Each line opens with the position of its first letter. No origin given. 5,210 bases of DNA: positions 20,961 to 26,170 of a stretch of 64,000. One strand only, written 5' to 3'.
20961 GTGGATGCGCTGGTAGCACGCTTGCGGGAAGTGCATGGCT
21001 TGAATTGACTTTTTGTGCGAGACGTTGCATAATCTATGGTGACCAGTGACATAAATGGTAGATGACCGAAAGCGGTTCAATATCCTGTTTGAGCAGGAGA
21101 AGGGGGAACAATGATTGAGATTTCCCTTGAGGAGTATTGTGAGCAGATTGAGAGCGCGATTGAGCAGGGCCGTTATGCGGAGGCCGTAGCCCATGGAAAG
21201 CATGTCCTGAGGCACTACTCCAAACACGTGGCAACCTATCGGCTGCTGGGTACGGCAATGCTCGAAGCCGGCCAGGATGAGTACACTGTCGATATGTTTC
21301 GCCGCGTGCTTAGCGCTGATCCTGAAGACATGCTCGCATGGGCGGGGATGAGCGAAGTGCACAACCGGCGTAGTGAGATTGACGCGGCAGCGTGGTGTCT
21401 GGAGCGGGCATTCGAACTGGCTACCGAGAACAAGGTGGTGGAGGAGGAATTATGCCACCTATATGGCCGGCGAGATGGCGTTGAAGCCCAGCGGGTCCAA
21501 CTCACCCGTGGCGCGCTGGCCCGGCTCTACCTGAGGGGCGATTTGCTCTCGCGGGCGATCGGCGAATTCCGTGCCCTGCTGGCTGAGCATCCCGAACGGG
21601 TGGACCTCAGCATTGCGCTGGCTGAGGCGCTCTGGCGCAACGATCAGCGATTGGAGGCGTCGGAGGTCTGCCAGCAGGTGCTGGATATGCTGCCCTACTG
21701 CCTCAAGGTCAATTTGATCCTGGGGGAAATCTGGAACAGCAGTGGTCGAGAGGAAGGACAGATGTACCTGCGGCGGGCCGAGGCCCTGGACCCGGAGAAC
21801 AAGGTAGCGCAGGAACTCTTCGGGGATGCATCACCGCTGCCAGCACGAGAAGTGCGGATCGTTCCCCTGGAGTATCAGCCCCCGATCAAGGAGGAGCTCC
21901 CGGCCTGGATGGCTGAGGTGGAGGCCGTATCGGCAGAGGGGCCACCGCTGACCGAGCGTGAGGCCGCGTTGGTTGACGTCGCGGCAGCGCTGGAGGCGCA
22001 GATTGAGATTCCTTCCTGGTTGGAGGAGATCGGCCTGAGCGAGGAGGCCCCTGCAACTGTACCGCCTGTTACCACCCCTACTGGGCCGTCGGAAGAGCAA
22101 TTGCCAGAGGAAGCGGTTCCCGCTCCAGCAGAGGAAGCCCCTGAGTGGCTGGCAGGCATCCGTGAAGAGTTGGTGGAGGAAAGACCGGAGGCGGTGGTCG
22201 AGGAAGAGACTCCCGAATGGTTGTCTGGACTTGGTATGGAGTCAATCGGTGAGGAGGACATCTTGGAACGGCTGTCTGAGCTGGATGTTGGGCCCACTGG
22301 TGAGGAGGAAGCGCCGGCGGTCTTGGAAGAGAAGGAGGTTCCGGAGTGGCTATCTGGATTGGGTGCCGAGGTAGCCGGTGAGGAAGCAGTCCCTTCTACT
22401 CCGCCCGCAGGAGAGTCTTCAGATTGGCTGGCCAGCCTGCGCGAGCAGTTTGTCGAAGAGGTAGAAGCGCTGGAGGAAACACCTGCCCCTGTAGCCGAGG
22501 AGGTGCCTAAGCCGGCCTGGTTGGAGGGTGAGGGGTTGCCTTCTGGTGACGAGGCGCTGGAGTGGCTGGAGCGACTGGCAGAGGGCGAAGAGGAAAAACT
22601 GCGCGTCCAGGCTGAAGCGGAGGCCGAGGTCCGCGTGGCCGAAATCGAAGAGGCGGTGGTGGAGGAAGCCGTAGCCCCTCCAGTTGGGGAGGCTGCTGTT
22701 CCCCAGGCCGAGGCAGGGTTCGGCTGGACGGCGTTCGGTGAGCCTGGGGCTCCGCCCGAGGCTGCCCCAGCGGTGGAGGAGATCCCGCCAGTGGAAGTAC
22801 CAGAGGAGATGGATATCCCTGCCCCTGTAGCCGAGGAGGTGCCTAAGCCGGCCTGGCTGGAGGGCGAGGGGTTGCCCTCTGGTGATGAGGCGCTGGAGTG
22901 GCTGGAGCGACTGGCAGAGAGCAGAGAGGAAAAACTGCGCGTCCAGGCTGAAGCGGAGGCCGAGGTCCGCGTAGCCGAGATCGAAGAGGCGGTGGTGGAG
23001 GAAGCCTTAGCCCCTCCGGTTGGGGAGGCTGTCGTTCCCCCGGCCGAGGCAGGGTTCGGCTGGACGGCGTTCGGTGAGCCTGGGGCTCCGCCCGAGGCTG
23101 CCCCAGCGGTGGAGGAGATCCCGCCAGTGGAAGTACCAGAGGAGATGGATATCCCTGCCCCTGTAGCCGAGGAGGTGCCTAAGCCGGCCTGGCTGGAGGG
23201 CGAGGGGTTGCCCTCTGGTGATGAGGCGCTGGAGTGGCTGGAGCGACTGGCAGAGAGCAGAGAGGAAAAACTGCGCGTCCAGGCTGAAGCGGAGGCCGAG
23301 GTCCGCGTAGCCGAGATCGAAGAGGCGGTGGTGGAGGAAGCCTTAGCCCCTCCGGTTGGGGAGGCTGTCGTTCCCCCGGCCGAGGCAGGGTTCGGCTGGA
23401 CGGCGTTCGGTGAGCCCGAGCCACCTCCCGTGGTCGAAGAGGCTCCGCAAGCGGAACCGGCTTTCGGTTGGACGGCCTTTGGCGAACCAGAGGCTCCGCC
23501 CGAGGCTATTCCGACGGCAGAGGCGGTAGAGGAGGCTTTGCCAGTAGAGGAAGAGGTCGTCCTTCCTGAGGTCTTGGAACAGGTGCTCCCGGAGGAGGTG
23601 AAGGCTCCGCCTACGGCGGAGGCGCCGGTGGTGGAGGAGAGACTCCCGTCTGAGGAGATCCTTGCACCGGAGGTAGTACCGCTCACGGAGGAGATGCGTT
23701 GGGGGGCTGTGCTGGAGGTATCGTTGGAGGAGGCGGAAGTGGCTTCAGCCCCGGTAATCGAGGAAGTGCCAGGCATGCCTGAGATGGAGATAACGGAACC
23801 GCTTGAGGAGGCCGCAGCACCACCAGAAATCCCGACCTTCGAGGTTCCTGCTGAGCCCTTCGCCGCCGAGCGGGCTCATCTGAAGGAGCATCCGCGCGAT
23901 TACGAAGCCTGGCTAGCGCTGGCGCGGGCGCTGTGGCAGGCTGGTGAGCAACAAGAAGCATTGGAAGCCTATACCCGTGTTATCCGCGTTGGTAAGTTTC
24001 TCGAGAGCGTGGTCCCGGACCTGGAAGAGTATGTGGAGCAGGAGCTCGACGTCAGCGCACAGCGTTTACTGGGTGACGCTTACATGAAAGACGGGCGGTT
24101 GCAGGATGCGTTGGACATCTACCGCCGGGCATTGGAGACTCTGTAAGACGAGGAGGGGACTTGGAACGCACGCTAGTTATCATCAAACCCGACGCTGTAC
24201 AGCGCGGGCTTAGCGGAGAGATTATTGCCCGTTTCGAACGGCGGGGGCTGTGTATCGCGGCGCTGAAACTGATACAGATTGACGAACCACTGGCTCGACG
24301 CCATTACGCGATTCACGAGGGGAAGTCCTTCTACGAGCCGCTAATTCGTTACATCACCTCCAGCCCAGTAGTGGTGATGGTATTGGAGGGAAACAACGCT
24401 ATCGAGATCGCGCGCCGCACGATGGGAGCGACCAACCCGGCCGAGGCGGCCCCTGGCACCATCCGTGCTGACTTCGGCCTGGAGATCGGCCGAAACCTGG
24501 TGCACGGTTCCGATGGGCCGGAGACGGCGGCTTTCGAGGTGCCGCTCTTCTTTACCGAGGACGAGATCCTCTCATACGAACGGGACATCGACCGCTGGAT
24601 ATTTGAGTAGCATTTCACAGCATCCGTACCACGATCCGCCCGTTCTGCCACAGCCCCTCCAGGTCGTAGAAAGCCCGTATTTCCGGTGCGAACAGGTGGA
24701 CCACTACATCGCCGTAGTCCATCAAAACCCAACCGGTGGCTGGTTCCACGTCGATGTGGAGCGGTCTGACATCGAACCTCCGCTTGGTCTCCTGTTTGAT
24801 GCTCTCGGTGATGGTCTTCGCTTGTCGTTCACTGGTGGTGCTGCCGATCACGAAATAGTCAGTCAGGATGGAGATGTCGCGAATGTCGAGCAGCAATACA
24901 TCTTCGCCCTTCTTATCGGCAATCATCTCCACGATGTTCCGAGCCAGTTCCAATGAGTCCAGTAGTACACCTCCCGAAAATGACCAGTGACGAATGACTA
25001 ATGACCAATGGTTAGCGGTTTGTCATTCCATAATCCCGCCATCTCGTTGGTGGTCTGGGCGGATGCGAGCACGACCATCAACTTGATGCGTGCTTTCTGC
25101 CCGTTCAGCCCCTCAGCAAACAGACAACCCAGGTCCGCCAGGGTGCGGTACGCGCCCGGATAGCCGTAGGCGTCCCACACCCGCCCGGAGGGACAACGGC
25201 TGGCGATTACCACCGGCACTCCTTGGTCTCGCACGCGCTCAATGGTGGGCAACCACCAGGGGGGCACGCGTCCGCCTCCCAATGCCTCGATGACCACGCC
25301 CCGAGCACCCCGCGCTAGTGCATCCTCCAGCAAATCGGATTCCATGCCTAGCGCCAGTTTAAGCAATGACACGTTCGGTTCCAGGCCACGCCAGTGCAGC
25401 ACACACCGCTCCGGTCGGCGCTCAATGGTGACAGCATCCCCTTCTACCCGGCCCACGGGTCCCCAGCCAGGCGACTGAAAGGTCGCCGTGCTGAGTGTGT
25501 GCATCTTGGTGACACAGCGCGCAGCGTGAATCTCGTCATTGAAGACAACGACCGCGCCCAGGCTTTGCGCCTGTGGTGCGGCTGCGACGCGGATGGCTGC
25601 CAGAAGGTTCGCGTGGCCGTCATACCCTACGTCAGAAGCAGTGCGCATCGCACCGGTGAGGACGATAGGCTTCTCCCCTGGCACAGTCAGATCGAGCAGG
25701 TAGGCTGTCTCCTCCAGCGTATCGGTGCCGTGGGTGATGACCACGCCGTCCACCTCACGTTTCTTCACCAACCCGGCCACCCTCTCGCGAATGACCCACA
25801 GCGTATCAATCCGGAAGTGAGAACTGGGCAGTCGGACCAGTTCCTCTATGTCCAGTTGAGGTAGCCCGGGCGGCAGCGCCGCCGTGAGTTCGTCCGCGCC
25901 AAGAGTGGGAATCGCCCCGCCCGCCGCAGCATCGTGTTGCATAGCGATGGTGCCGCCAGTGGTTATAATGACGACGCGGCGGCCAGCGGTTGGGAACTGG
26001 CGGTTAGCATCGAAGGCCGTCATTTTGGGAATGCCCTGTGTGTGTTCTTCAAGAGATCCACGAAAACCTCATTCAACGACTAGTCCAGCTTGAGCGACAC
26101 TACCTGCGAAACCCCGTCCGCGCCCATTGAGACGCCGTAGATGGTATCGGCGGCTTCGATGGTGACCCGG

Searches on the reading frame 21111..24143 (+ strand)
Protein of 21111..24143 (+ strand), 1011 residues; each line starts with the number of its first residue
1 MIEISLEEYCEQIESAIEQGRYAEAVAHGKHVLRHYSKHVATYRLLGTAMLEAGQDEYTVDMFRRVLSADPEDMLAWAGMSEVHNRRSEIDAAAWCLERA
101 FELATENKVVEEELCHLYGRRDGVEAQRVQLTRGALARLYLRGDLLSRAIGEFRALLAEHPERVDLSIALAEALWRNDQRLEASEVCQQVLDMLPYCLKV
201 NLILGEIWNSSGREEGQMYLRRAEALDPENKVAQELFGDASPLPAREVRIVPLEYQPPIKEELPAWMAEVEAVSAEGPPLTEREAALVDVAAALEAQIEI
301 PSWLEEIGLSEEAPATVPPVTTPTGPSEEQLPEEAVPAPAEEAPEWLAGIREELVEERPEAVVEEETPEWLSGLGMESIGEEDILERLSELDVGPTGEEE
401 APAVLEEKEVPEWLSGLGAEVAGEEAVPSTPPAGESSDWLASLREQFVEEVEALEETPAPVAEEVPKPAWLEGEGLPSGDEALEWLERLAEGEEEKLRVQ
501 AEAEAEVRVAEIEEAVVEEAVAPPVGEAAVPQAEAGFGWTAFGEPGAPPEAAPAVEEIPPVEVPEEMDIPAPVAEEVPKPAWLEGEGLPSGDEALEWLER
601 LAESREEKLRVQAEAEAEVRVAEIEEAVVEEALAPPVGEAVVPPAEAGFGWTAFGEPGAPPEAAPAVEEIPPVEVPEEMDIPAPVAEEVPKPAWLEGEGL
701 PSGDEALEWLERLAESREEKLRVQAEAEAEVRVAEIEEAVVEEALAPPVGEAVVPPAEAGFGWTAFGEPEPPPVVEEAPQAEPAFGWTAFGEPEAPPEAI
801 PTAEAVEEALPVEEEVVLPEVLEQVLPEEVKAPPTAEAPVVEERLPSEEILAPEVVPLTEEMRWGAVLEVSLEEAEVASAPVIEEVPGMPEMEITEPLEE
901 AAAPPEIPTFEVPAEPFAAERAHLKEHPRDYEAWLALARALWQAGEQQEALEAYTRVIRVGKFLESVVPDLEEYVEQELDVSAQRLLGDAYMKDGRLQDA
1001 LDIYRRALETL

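Call 77: search_protein_families(library=pfam, proteins=[window:21111-24143:+], max_evalue=0.00001)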
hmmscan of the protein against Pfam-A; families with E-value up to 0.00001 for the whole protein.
window:21111-24143:+ (1011 aa): 10 families
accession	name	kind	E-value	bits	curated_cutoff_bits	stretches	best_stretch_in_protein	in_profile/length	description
PF13432.12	TPR_16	-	2.3e-14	53.9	32.7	0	924-958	24-58/65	Tetratricopeptide repeat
PF14559.12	TPR_19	-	1.6e-09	38.4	25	0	147-192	8-53/68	Tetratricopeptide repeat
PF13428.12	TPR_14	-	2.6e-09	37.3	23.5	0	932-959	2-29/44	Tetratricopeptide repeat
PF00515.34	TPR_1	-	2.1e-07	30.9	27.8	0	986-1009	6-29/34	Tetratricopeptide repeat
PF23914.1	TPR_CcmH_CycH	-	2.3e-07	31.2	42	0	921-959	40-78/158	Cytochrome c-type biogenesis protein H TPR domain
PF07719.23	TPR_2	-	1.6e-06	28.2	27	0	983-1009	3-29/34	Tetratricopeptide repeat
PF13174.12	TPR_6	-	1.7e-06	28.7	26.3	0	932-959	1-28/33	Tetratricopeptide repeat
PF14561.12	TPR_20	-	1.8e-06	28.6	25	0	916-958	7-49/90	Tetratricopeptide repeat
PF13181.12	TPR_8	-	3.2e-06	27.3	25.7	0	931-959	1-29/34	Tetratricopeptide repeat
PF13424.12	TPR_12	-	3.7e-06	27.5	30.1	0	919-960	33-74/77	Tetratricopeptide repeat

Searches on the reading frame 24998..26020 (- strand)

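Call 74: search_protein_families(library=pfam, proteins=[window:24998-26020:-], max_evalue=0.00001)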
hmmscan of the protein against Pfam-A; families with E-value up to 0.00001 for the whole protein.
window:24998-26020:- (340 aa): 2 families
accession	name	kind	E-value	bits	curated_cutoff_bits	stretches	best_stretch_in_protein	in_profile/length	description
PF00710.25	Asparaginase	-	1.3e-58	198.1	22.5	1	15-204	1-192/193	Asparaginase, N-terminal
PF17763.6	Asparaginase_C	-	4.9e-30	104.3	34.6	1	216-327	1-110/114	Glutaminase/Asparaginase C-terminal domain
